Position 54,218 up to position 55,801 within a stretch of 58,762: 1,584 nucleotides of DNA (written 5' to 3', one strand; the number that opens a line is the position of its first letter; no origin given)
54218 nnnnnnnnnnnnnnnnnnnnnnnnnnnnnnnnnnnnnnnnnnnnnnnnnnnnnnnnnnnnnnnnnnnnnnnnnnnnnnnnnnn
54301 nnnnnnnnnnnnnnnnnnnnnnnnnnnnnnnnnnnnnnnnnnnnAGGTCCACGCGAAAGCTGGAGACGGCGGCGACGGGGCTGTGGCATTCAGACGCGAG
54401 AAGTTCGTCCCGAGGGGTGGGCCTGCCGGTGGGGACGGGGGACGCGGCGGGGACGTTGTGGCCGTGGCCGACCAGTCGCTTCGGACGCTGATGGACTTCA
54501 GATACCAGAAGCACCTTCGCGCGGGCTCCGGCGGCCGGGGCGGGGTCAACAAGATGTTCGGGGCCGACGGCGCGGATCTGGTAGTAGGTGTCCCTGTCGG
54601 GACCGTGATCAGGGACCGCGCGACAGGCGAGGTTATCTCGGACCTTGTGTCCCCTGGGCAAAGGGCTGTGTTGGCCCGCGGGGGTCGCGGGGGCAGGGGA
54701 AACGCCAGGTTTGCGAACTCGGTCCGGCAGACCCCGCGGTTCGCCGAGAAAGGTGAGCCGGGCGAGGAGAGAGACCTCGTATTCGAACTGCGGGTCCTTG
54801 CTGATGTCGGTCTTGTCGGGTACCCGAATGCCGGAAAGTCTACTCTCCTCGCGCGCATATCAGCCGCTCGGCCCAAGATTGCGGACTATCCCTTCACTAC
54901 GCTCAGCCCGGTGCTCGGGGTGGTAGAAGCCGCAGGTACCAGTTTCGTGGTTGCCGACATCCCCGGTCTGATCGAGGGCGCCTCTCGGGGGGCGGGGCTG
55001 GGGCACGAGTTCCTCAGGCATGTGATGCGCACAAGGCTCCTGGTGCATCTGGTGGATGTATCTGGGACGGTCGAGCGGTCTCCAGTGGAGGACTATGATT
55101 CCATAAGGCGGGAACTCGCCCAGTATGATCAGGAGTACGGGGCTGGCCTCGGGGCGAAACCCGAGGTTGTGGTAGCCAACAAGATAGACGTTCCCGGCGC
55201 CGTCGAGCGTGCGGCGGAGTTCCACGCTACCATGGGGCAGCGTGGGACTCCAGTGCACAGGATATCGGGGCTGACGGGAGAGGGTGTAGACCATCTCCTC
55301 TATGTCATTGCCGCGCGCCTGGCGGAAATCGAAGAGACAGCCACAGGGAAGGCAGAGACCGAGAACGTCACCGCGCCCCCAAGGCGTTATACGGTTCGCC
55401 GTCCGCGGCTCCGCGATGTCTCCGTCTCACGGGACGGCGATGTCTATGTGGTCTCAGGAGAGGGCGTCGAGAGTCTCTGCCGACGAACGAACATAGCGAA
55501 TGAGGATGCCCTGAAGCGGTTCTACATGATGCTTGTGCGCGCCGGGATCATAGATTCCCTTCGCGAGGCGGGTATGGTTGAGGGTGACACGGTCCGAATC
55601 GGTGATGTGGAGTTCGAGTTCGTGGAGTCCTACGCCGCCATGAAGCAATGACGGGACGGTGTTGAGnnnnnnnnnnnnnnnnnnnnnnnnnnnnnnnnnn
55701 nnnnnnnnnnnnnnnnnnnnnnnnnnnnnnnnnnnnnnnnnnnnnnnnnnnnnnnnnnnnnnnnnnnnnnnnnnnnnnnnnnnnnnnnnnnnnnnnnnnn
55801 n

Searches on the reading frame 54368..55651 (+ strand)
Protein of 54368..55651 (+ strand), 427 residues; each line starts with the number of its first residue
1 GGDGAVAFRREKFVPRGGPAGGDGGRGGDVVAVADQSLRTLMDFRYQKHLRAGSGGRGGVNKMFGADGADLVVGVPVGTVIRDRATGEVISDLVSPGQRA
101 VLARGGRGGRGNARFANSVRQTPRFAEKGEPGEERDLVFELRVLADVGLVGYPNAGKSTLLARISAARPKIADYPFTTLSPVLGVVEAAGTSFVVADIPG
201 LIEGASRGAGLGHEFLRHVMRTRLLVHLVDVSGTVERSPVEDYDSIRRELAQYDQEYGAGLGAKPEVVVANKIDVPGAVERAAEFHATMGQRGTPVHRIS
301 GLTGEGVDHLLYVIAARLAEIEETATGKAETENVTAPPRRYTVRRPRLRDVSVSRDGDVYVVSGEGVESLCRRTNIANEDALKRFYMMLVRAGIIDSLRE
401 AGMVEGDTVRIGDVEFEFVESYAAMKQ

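Call 78: find_homologous_proteins(query=window:54368-55651:+, max_evalue=1e-80)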
Query window:54368-55651:+ (427 aa): 7951 proteins with E <= 1e-80 among 8000 candidates; the best 120 are listed.
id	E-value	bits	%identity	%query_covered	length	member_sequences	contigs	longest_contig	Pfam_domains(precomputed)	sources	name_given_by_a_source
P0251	1.2e-272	922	100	100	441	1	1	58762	PF01926.30,PF02421.25,PF01018.29,PF09269.17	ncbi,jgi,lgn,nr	ncbi:MAG: GTPase ObgE [Firmicutes bacterium]|jgi:GTP-binding protein|nr:GTPase ObgE [Bacillota bacte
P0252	6.7e-176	603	66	100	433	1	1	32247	PF01926.30,PF02421.25,PF01018.29,PF09269.17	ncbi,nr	ncbi:MAG: GTPase ObgE [Clostridia bacterium]|nr:GTPase ObgE [Clostridia bacterium]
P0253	4.4e-172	591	68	97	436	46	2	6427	PF01926.30,PF02421.25,PF00009.34,PF01018.29,PF09269.17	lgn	-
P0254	2.6e-171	588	67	97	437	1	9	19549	PF01926.30,PF02421.25,PF00009.34,PF01018.29,PF09269.17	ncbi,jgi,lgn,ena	-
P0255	3.2e-171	588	67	97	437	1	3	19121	PF01926.30,PF02421.25,PF00009.34,PF01018.29,PF09269.17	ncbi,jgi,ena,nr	ncbi:MAG TPA: GTPase ObgE [Bacillota bacterium]|nr:GTPase ObgE [Bacillota bacterium]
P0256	3.3e-171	588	67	97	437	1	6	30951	PF01926.30,PF02421.25,PF00009.34,PF01018.29,PF09269.17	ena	-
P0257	3.6e-171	588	67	97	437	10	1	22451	PF01926.30,PF02421.25,PF01018.29,PF09269.17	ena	-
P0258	4.1e-171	587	67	97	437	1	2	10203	PF01926.30,PF02421.25,PF00009.34,PF01018.29,PF09269.17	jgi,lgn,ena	-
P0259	3.0e-170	585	67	97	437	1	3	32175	PF01926.30,PF02421.25,PF00009.34,PF01018.29,PF09269.17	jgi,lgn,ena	-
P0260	3.9e-170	584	67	97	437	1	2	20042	PF01926.30,PF02421.25,PF00009.34,PF01018.29,PF09269.17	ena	-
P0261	1.2e-169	583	68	97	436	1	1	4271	PF01926.30,PF02421.25,PF01018.29,PF09269.17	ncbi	-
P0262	1.4e-169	582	67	97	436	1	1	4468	PF01926.30,PF02421.25,PF01018.29,PF09269.17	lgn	-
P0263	2.1e-169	582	67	97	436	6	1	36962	PF01926.30,PF02421.25,PF01018.29,PF09269.17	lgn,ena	-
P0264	5.1e-169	581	67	98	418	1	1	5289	PF01926.30,PF02421.25,PF00009.34,PF01018.29,PF09269.17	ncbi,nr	ncbi:MAG TPA: GTPase ObgE [Bacillota bacterium]|nr:GTPase ObgE [Bacillota bacterium]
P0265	1.7e-168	579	66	97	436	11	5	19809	PF01926.30,PF02421.25,PF01018.29,PF09269.17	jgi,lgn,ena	-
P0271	6.3e-161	554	63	99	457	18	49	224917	PF01926.30,PF02421.25,PF00009.34,PF01018.29,PF09269.17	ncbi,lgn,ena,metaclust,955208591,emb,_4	metaclust:\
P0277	1.8e-154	533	59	100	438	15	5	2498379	PF01926.30,PF00025.28,PF02421.25,PF00009.34,PF01018.29,PF09269.17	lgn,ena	-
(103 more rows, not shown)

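Call 79: find_encoding_contigs(protein=P0277, flank=7000, max_places=2)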
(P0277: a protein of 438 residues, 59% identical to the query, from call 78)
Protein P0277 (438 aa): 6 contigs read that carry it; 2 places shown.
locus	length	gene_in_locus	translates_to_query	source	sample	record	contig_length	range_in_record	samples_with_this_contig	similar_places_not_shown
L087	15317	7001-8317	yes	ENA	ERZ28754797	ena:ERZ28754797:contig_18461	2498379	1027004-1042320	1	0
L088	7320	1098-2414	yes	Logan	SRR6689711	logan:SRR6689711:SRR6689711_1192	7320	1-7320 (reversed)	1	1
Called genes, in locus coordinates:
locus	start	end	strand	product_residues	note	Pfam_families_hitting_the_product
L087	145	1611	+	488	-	PF04055:Radical_SAM, PF13353:Fer4_12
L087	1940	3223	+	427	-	-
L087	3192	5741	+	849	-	-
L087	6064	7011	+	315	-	PF14689:SPOB_a, PF02518:HATPase_c, PF14501:HATPase_c_5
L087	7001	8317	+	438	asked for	PF01018:GTP1_OBG, PF00025:Arf (weak), PF00009:GTP_EFTU (faint), PF01926:MMR_HSR1, PF02421:FeoB_N, PF09269:DUF1967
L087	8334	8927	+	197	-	PF01467:CTP_transf_like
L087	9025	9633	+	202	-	PF01966:HD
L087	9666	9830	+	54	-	-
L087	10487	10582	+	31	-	-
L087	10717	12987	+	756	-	PF00133:tRNA-synt_1, PF09334:tRNA-synt_1g, PF13603:tRNA-synt_1_2, PF00133:tRNA-synt_1, PF09334:tRNA-synt_1g (weak), PF08264:Anticodon_1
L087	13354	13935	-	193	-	PF09347:DUF1989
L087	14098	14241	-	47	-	-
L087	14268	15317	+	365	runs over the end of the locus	PF02518:HATPase_c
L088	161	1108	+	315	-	PF14689:SPOB_a, PF02518:HATPase_c, PF14501:HATPase_c_5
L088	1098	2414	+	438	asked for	PF01018:GTP1_OBG, PF00025:Arf (weak), PF00009:GTP_EFTU (faint), PF01926:MMR_HSR1, PF02421:FeoB_N, PF09269:DUF1967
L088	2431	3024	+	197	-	PF01467:CTP_transf_like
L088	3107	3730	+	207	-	PF01966:HD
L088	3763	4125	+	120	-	PF02410:RsfS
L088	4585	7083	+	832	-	PF00133:tRNA-synt_1, PF01406:tRNA-synt_1e (faint), PF09334:tRNA-synt_1g, PF13603:tRNA-synt_1_2, PF00133:tRNA-synt_1, PF09334:tRNA-synt_1g (weak), PF08264:Anticodon_1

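Call 80: find_encoding_contigs(protein=P0252, flank=7000, max_places=2)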
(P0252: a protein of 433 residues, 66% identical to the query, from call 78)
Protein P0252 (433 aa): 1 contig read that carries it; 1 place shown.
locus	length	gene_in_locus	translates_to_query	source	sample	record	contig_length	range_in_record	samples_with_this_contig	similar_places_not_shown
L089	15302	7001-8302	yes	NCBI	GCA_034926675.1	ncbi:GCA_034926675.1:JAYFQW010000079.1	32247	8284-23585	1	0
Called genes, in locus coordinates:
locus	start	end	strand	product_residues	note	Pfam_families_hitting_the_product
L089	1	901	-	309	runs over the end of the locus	PF01841:Transglut_core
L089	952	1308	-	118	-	-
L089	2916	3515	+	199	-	PF00196:GerE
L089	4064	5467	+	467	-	PF04055:Radical_SAM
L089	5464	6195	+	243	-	PF02517:Rce1-like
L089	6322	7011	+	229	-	PF14689:SPOB_a, PF02518:HATPase_c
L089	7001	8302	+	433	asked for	PF01018:GTP1_OBG, PF01926:MMR_HSR1, PF02421:FeoB_N, PF09269:DUF1967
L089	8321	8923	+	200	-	PF01467:CTP_transf_like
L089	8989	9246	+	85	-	PF00076:RRM_1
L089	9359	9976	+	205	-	PF01966:HD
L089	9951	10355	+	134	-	PF02410:RsfS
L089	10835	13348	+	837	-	PF00133:tRNA-synt_1, PF01406:tRNA-synt_1e (faint), PF09334:tRNA-synt_1g, PF13603:tRNA-synt_1_2, PF00133:tRNA-synt_1, PF09334:tRNA-synt_1g, PF08264:Anticodon_1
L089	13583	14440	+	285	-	PF10531:SLBB, PF14520:HHH_5 (faint), PF00633:HHH, PF12836:HHH_3, PF03934:T2SSK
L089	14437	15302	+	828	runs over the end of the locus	PF13567:DUF4131, PF03772:Competence, PF00753:Lactamase_B, PF12706:Lactamase_B_2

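Call 81: find_encoding_contigs(protein=P0271, flank=7000, max_places=2)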
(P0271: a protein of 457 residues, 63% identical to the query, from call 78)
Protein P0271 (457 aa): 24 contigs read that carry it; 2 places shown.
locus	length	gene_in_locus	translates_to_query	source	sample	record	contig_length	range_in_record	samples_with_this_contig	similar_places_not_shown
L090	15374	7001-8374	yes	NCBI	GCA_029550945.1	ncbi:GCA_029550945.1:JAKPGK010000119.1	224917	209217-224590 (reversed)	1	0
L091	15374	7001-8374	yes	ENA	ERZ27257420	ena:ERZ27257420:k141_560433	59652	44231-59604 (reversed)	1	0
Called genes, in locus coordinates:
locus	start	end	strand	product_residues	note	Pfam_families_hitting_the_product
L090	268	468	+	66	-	-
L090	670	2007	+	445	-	PF22039:HUTI_composite_bact, PF01979:Amidohydro_1, PF07969:Amidohydro_3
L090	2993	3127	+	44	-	-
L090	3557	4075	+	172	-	PF00196:GerE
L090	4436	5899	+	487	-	PF04055:Radical_SAM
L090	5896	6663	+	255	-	PF02517:Rce1-like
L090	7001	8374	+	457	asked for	PF01018:GTP1_OBG, PF00009:GTP_EFTU (faint), PF01926:MMR_HSR1, PF02421:FeoB_N, PF09269:DUF1967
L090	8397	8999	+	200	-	PF01467:CTP_transf_like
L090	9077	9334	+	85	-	PF00076:RRM_1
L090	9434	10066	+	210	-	PF01966:HD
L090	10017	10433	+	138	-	PF02410:RsfS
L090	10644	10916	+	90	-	-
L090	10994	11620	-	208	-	PF00589:Phage_integrase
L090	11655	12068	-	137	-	-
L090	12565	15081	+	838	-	PF00133:tRNA-synt_1, PF01406:tRNA-synt_1e (faint), PF09334:tRNA-synt_1g, PF13603:tRNA-synt_1_2, PF00133:tRNA-synt_1, PF09334:tRNA-synt_1g, PF08264:Anticodon_1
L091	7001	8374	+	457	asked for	PF01018:GTP1_OBG, PF00009:GTP_EFTU (faint), PF01926:MMR_HSR1, PF02421:FeoB_N, PF09269:DUF1967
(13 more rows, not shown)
